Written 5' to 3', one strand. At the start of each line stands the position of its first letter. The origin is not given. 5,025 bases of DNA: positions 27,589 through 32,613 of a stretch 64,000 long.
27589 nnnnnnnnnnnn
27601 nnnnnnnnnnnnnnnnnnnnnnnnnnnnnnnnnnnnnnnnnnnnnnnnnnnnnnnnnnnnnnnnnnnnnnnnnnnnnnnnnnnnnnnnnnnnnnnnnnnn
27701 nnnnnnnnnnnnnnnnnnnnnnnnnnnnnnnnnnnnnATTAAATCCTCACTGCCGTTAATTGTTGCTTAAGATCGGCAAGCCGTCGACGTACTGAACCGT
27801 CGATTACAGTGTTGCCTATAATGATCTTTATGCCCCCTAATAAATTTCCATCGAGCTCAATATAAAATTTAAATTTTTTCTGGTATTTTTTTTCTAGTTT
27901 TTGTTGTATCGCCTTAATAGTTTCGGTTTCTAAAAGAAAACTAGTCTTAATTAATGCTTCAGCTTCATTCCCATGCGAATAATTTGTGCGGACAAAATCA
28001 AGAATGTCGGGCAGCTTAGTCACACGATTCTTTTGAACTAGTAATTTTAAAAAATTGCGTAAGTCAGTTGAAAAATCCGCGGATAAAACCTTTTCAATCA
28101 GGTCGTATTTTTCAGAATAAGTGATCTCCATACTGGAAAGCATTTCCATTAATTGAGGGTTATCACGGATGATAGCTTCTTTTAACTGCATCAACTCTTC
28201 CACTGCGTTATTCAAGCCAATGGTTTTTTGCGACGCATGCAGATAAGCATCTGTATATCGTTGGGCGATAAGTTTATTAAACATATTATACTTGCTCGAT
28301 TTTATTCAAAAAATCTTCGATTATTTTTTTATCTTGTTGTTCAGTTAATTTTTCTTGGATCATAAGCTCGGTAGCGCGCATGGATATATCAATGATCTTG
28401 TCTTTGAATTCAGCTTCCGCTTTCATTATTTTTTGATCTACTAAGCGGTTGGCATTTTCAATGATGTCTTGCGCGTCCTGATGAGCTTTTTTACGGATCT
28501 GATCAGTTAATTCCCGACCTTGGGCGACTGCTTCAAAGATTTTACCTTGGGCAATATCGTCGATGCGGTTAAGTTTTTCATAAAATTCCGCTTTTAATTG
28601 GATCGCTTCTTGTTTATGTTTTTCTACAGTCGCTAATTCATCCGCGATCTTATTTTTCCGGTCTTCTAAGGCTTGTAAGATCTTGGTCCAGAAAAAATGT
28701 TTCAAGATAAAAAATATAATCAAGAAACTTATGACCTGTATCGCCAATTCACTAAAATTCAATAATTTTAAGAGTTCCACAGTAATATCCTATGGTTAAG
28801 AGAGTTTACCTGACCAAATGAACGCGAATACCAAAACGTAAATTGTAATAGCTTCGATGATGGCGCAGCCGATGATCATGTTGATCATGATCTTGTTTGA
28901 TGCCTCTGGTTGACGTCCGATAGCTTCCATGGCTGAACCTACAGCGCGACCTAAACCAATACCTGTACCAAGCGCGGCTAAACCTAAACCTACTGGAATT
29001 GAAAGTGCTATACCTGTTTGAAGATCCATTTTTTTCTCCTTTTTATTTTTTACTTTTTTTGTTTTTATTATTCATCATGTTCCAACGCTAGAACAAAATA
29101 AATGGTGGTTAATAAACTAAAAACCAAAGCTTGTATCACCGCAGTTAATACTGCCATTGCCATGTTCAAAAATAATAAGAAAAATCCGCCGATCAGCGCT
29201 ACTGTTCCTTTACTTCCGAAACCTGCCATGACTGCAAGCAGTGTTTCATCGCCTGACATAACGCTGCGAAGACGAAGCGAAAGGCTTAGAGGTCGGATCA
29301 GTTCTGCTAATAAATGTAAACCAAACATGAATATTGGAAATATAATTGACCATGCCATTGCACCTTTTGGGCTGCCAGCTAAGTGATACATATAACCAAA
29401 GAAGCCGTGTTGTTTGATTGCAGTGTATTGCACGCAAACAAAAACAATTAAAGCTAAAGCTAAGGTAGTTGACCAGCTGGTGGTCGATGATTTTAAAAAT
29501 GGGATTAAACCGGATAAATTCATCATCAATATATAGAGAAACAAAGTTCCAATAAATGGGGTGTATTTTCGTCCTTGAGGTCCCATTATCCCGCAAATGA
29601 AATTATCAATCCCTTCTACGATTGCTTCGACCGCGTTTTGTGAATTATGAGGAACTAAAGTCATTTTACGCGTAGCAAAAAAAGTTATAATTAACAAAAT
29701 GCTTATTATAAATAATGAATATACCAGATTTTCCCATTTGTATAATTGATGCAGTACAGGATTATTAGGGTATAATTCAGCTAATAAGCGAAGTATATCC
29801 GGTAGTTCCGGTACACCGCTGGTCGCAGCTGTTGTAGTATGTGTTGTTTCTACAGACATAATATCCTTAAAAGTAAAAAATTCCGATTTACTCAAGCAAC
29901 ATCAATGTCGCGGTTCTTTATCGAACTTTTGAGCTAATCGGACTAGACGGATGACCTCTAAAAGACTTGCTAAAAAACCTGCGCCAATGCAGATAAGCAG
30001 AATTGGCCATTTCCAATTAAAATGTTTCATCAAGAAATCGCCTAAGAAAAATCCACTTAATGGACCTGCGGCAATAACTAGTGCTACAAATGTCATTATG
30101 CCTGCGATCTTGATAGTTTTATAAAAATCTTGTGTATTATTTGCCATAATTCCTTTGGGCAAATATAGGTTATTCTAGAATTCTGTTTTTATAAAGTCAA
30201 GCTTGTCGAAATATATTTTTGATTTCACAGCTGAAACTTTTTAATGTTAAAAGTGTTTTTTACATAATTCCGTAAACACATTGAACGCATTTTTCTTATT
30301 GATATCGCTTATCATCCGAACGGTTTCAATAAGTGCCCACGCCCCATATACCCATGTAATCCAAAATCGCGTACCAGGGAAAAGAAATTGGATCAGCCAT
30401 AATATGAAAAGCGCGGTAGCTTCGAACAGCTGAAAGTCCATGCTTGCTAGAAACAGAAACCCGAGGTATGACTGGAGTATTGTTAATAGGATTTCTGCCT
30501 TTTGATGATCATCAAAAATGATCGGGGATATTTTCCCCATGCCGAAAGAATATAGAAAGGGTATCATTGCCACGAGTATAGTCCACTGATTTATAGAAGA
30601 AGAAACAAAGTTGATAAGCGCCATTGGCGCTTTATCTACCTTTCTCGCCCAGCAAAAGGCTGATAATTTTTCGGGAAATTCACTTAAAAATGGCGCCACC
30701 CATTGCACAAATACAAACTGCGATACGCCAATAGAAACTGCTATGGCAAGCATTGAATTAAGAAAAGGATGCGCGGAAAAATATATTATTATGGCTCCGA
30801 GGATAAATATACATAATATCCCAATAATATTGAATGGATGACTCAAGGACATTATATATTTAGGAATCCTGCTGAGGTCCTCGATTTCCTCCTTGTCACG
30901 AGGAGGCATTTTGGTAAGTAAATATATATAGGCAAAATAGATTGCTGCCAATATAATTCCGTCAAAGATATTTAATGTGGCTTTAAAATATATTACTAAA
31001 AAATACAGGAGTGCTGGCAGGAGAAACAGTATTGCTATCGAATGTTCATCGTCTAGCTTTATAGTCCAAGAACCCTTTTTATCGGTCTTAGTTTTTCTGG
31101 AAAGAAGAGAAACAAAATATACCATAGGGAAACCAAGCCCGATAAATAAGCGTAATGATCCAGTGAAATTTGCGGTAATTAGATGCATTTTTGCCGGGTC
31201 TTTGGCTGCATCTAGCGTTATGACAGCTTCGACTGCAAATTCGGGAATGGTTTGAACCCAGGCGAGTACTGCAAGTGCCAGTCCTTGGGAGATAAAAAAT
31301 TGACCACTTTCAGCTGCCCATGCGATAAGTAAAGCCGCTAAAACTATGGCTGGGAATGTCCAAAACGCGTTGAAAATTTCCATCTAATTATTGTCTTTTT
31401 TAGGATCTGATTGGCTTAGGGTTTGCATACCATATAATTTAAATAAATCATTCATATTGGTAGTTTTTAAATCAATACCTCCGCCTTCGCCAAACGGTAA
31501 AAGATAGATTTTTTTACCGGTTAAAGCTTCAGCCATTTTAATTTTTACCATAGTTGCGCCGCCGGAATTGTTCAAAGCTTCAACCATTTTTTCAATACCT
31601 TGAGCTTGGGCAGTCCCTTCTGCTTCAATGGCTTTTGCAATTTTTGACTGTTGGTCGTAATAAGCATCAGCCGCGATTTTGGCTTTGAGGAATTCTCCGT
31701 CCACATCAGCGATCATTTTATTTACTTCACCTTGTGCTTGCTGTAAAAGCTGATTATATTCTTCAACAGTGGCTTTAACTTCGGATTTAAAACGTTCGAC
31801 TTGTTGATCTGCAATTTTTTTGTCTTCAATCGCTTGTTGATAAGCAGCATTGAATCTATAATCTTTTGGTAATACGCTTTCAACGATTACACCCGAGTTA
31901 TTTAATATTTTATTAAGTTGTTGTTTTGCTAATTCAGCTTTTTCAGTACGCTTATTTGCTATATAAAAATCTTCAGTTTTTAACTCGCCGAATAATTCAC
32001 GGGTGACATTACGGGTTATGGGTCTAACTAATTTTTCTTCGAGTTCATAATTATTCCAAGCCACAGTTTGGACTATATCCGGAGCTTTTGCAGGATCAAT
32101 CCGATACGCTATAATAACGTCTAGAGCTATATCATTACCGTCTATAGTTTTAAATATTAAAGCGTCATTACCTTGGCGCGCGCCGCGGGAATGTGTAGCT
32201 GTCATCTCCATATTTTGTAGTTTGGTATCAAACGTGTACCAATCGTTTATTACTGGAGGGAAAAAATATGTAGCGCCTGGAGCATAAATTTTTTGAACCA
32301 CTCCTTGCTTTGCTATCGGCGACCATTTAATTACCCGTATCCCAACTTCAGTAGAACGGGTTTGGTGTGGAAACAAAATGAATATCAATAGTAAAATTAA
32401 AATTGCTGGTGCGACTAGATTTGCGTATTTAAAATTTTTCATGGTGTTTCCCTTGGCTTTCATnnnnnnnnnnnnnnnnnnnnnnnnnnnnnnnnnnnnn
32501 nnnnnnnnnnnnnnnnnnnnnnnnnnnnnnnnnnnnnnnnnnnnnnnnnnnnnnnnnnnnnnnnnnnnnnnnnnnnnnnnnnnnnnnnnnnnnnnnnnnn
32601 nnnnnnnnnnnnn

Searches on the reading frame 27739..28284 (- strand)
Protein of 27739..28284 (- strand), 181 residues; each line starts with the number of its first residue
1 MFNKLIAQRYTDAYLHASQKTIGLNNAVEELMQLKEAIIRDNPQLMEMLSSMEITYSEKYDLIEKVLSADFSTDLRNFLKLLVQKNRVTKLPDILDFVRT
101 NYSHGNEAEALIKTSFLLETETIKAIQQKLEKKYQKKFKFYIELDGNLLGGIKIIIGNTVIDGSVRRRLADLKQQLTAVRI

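Call 67: search_protein_families(library=pfam, proteins=[window:27739-28284:-], max_evalue=0.00001)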
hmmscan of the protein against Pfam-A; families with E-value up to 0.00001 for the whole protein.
window:27739-28284:- (181 aa): 1 family
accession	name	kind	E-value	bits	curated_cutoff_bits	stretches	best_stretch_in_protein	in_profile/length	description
PF00213.23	OSCP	-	1.2e-37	130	22.3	1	6-176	1-172/172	ATP synthase delta (OSCP) subunit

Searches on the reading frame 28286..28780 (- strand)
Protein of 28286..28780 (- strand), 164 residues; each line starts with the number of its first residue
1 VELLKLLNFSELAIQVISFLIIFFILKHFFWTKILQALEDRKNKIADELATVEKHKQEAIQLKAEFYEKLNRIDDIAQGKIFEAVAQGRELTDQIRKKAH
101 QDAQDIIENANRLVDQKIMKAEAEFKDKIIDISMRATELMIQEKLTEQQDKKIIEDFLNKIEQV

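Call 67: search_protein_families(library=pfam, proteins=[window:28286-28780:-], max_evalue=0.00001)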
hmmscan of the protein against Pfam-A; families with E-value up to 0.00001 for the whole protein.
window:28286-28780:- (164 aa): 1 family
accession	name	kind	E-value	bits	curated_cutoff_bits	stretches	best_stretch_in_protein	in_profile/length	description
PF00430.23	ATP-synt_B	-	2.8e-17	63.5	28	1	12-141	2-131/132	ATP synthase B/B' CF(0)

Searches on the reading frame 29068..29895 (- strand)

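Call 67: search_protein_families(library=pfam, proteins=[window:29068-29895:-], max_evalue=0.00001)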
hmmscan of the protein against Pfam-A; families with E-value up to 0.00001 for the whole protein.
window:29068-29895:- (275 aa): 1 family
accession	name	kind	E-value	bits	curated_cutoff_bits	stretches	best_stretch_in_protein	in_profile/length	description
PF00119.25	ATP-synt_A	-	1.5e-45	156.2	33.9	1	58-267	2-216/217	ATP synthase A chain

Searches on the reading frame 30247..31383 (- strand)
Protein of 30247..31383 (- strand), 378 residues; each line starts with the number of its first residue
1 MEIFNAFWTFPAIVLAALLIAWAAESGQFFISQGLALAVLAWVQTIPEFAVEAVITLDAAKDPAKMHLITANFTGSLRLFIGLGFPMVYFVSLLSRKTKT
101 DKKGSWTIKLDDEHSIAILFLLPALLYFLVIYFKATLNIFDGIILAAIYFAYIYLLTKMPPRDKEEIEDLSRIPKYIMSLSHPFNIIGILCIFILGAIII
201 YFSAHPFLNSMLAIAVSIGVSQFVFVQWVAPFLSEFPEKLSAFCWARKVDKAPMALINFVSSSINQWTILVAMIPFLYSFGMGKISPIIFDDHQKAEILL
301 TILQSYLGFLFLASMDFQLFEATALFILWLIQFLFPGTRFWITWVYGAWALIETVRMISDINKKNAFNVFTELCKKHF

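Call 68: search_protein_families(library=ncbifam, proteins=[window:30247-31383:-], max_evalue=1e-10)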
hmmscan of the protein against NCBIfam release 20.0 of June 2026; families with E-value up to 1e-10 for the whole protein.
window:30247-31383:- (378 aa): 0 families

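Call 79: search_protein_families(library=pfam, proteins=[window:30247-31383:-], max_evalue=0.0001)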
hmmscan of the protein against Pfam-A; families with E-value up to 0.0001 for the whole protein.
window:30247-31383:- (378 aa): 1 family
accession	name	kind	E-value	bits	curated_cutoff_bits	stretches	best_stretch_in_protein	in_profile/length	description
PF01699.29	Na_Ca_ex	-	1.1e-20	74.6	24.9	2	190-335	3-148/151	Sodium/calcium exchanger protein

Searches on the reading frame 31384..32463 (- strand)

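Call 68: search_protein_families(library=ncbifam, proteins=[window:31384-32463:-], max_evalue=1e-10)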
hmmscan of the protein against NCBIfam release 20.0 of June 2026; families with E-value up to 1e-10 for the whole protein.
window:31384-32463:- (359 aa): 0 families

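Call 79: search_protein_families(library=pfam, proteins=[window:31384-32463:-], max_evalue=0.0001)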
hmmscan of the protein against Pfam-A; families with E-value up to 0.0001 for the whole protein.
window:31384-32463:- (359 aa): 1 family
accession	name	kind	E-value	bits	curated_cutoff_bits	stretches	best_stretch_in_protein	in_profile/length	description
PF01145.31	Band_7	-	1e-25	91.2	23.6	1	35-230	3-166/176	SPFH domain / Band 7 family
